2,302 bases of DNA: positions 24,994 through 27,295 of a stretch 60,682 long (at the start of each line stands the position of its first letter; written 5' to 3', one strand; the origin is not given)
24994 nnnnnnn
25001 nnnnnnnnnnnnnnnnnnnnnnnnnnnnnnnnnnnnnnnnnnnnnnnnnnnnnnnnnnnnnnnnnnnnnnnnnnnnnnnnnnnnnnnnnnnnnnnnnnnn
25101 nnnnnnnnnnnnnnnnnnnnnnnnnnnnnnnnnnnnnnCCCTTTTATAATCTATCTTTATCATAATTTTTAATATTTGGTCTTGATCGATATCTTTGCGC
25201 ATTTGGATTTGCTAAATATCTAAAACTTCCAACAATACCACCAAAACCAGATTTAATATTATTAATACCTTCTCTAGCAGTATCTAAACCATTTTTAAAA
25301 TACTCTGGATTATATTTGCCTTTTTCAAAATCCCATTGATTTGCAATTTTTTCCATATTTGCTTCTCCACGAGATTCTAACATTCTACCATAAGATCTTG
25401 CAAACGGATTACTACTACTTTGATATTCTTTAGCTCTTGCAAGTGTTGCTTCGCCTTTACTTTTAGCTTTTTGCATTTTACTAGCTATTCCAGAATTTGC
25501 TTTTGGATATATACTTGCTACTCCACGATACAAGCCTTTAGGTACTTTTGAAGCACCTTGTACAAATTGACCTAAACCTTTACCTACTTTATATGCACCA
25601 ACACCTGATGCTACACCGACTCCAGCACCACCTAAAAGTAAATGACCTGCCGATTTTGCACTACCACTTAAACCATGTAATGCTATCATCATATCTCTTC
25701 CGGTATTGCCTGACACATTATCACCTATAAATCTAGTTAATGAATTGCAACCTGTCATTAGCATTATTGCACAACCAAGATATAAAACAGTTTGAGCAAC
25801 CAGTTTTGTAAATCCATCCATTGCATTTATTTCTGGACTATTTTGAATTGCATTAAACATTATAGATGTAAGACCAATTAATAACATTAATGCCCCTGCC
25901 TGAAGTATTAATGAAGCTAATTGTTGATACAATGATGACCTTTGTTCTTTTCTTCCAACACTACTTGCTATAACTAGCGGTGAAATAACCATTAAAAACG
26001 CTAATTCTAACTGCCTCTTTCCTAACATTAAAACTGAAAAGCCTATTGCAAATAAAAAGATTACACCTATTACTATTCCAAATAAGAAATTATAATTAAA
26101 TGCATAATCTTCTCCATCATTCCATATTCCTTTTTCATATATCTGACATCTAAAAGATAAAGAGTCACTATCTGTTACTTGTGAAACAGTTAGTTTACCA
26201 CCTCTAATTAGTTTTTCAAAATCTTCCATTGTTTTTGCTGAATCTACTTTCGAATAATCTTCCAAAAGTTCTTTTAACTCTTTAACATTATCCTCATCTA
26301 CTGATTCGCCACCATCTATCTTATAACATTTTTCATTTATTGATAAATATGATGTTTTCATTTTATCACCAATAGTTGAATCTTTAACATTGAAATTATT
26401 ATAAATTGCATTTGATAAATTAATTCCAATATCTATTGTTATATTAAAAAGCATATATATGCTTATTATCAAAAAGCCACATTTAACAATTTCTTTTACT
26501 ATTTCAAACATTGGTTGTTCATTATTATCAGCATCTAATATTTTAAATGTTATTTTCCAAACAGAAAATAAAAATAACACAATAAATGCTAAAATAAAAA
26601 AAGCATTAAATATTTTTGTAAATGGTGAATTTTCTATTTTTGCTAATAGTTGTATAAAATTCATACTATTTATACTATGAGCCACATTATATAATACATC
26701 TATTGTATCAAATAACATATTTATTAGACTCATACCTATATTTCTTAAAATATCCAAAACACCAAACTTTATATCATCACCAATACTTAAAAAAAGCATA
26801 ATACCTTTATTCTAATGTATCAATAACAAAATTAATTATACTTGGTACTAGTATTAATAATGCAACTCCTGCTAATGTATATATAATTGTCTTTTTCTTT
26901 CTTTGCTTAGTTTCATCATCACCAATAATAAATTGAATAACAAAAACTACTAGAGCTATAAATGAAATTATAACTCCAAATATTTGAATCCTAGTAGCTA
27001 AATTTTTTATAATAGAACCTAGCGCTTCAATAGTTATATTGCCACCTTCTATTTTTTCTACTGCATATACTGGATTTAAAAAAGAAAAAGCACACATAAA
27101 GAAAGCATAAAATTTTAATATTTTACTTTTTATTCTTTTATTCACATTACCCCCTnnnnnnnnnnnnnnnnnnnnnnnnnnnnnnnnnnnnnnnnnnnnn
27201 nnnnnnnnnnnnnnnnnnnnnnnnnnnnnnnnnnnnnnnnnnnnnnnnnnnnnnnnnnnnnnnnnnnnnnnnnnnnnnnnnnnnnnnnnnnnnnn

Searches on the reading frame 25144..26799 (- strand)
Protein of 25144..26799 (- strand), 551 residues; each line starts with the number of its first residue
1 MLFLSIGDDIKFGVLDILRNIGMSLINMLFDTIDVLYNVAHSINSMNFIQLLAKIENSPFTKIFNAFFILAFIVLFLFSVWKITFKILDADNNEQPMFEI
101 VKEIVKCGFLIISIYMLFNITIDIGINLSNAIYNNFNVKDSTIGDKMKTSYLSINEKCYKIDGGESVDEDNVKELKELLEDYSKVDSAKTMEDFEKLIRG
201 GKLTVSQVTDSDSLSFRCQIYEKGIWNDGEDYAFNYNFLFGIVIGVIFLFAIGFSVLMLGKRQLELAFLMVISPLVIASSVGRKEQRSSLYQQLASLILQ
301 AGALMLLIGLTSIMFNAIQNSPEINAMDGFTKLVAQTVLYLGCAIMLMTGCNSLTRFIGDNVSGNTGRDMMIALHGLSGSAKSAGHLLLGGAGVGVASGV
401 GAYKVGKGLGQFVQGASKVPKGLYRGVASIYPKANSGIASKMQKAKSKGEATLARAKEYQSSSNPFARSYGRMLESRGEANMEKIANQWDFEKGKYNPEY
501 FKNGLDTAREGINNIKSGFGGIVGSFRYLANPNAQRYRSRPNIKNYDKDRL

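Call 25: search_protein_families(library=pfam, proteins=[window:25144-26799:-], max_evalue=0.001)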
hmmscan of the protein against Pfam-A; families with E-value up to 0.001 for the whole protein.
window:25144-26799:- (551 aa): 0 families

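Call 75: find_related_loci(query=A5, collection=metagenome_contigs, flank=10000)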
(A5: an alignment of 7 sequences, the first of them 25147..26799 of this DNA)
Query A5 (551 aa) in metagenome_contigs; peptide patterns used: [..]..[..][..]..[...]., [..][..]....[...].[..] (x = any residue, [..] = any of these).
295 stretches matched a pattern; 100 encode a relative of the query (tblastn E <= 1e-3); the best 80 are kept; 78 distinct loci.
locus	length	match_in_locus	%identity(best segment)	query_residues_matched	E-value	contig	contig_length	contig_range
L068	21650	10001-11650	65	4-551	0e+0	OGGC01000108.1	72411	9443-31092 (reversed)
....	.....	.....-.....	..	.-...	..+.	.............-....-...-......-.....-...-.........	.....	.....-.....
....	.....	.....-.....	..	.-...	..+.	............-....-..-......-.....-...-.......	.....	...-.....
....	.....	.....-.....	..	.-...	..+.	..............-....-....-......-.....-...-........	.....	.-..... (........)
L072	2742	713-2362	64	4-551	0e+0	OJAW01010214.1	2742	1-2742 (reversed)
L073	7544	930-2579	64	4-551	0e+0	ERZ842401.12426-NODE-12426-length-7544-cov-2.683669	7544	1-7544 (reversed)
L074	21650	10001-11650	65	4-551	0e+0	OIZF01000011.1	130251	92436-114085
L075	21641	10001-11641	63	4-550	0e+0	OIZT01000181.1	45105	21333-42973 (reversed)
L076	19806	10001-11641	63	4-550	0e+0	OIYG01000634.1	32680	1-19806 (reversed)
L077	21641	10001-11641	63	4-550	0e+0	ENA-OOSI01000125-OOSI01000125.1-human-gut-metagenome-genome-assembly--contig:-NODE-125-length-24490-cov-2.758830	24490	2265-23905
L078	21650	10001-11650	65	4-551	0e+0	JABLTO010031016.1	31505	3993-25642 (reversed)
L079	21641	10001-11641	63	4-550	0e+0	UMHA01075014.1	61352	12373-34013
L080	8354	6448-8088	63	4-550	0e+0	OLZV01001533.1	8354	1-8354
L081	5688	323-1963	63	4-550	0e+0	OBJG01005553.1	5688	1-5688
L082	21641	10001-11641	63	4-550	0e+0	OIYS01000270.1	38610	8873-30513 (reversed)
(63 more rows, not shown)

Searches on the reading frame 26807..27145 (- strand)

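Call 25: search_protein_families(library=pfam, proteins=[window:26807-27145:-], max_evalue=0.001)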
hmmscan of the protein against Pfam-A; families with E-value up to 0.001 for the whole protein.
window:26807-27145:- (112 aa): 1 family
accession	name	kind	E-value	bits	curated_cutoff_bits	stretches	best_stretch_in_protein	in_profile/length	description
PF18895.5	T4SS_pilin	-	3.4e-06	27.5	26.6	1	42-107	5-71/71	Type IV secretion system pilin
